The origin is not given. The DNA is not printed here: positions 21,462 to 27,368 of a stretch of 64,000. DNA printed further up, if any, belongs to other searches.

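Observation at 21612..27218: Covalent tandem UvrA-UvrA fusion (1868 aa, four ABC ATPase modules)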

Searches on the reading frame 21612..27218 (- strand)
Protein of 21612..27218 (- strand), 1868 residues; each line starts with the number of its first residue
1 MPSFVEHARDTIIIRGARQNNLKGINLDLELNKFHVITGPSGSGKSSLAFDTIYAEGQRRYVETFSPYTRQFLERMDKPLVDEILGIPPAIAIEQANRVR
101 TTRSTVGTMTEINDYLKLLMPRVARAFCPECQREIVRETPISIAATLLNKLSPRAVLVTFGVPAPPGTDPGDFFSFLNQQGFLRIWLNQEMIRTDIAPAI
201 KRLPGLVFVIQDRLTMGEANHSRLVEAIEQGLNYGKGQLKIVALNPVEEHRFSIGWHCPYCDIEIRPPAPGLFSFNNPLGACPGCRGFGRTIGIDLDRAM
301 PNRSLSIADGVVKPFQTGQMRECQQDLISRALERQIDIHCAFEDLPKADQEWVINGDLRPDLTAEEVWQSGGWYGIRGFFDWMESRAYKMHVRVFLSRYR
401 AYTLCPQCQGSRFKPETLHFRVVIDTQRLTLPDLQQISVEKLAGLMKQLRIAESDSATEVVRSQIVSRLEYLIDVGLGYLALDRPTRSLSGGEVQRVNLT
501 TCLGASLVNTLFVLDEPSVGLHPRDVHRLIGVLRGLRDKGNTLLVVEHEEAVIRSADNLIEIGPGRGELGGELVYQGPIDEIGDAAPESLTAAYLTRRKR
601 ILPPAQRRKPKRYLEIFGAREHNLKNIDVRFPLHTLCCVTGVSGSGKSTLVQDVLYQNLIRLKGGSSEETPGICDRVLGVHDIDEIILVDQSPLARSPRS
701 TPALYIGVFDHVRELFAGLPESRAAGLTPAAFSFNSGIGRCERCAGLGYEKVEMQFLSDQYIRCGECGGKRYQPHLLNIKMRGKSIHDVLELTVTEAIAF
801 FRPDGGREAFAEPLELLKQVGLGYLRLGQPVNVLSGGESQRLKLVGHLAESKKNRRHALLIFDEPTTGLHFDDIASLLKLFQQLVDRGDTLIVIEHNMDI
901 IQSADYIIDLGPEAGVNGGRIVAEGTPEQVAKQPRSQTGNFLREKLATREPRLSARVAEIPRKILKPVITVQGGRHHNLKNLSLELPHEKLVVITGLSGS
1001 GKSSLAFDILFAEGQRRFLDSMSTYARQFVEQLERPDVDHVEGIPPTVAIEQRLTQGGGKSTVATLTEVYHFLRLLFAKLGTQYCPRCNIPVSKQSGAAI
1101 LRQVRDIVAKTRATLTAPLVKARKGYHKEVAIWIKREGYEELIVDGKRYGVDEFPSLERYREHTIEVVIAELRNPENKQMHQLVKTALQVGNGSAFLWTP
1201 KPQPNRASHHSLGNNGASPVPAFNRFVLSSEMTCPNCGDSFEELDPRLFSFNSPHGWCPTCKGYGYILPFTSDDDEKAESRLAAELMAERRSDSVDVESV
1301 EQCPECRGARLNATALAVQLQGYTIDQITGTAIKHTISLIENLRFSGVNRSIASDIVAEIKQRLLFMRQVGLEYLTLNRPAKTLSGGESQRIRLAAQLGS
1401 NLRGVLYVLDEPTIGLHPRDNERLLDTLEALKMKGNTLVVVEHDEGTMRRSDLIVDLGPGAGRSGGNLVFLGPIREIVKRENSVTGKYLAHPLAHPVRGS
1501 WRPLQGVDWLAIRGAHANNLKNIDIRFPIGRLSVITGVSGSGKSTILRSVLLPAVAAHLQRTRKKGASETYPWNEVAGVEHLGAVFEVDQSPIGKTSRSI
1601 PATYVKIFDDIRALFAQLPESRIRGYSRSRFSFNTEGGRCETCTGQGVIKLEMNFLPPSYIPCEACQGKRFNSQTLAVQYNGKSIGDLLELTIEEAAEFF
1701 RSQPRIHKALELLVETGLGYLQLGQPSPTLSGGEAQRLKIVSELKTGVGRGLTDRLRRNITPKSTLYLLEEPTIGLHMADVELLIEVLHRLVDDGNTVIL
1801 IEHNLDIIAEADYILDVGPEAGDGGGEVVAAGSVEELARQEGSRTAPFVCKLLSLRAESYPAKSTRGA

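Call 4: search_protein_families(library=pfam, proteins=[window:21612-27218:-], max_evalue=0.01)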
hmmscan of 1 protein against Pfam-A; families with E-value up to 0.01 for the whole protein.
window:21612-27218:- (1868 aa): 40 families (the best 25 are shown)
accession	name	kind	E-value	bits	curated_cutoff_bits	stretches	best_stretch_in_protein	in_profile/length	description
PF00005.33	ABC_tran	-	5e-34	118.3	25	2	979-1006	1-28/137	ABC transporter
PF17760.6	UvrA_inter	-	1.6e-31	108.9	23.3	2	1095-1196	1-104/109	UvrA interaction domain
PF13304.12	AAA_21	-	1.1e-21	78.6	27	1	830-883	234-285/304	AAA domain, putative AbiEii toxin, Type IV TA system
PF02463.25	SMC_N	-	1.8e-19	70.5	40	0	26-54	17-46/220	RecF/RecN/SMC N terminal domain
PF20703.3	nSTAND1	-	2e-17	64.3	27.1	1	974-1006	18-50/379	Novel STAND NTPase 1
PF13555.12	AAA_29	-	5.3e-17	61.8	27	1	1527-1554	19-49/61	P-loop containing region of AAA domain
PF13191.12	AAA_16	-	1.8e-15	58.3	32.6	0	990-1043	25-84/167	AAA ATPase domain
PF03193.22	RsgA_GTPase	-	9.1e-13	48.8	30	0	957-1006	75-123/174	RsgA GTPase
PF20720.3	nSTAND3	-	7e-11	42.5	27.2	0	985-1011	13-39/155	Novel STAND NTPase 3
PF13476.12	AAA_23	-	8.2e-11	43.3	27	0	1521-1550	11-39/201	AAA domain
PF13401.12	AAA_22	-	3.7e-10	40.7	27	0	636-659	7-30/130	AAA domain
PF13175.12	AAA_15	-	3.9e-10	40.3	32.1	0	1757-1805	322-371/374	AAA ATPase domain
PF05729.18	NACHT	-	8.7e-09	35.9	26.7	0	636-655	2-21/167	NACHT domain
PF13671.12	AAA_33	-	2.7e-08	34.6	27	0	637-656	2-21/143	AAA domain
PF13481.12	AAA_25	-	3.1e-08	33.9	27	0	628-656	27-55/195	AAA domain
PF17755.6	UvrA_DNA-bind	-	1.4e-06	29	23.2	1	295-362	1-68/110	UvrA DNA-binding domain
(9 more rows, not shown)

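Call 5: search_protein_families(library=ncbifam, proteins=[window:21612-27218:-], max_evalue=0.01)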
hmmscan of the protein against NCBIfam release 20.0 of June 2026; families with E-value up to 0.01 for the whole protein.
window:21612-27218:- (1868 aa): 211 families (the best 25 are shown)
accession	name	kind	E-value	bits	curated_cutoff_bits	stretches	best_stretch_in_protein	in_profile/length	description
NF001503.0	PRK00349.1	equivalog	0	2036.1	1147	3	9-946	3-941/943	excinuclease ABC subunit UvrA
TIGR00630.1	uvra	equivalog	0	1998.1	729.8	3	12-931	2-924/924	excinuclease ABC subunit UvrA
NF001885.0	PRK00635.1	equivalog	0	1157.8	3054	3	13-994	7-966/1809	excinuclease ABC subunit A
TIGR03608.1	L_ocin_972_ABC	subfamily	2.1e-60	203.7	254.85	4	813-910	115-206/206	putative bacteriocin export ABC transporter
TIGR02857.1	CydD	equivalog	1.9e-57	195.5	435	6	1375-1457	450-529/529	thiol reductant ABC exporter subunit CydD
TIGR04521.1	ECF_ATPase_2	equivalog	5.9e-56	189.6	330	5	812-935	123-237/279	energy-coupling factor transporter ATPase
NF040873.1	AztA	equivalog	6.6e-55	185.6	220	4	1346-1456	86-190/191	zinc ABC transporter ATP-binding protein AztA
NF010068.0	PRK13548.1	equivalog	9.4e-51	172.4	261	5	815-933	120-233/261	heme ABC transporter ATP-binding protein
TIGR02673.1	FtsE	equivalog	2e-50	171.5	264.85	4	1366-1451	121-203/214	cell division ATP-binding protein FtsE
TIGR04520.1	ECF_ATPase_1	equivalog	2.1e-50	171.6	315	3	816-935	120-228/269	energy-coupling factor transporter ATPase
NF007027.0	PRK09493.1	equivalog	2.1e-45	154.9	379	4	808-938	112-231/240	glutamine ABC transporter ATP-binding protein GlnQ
TIGR00972.1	3a0107s01c2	equivalog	1.8e-44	152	343.2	4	1376-1480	137-233/248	phosphate ABC transporter ATP-binding protein PstB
TIGR01166.1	cbiO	subfamily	2.7e-44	150.9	211.8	4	1368-1444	113-186/190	cobalt ABC transporter, ATP-binding protein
TIGR02315.1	ABC_phnC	equivalog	7.2e-42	143.5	266.1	4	1360-1442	123-202/243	phosphonate ABC transporter ATP-binding protein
NF010153.0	PRK13631.1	equivalog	1.2e-41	142.7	463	3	817-931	160-264/320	cobalt transporter ATP-binding subunit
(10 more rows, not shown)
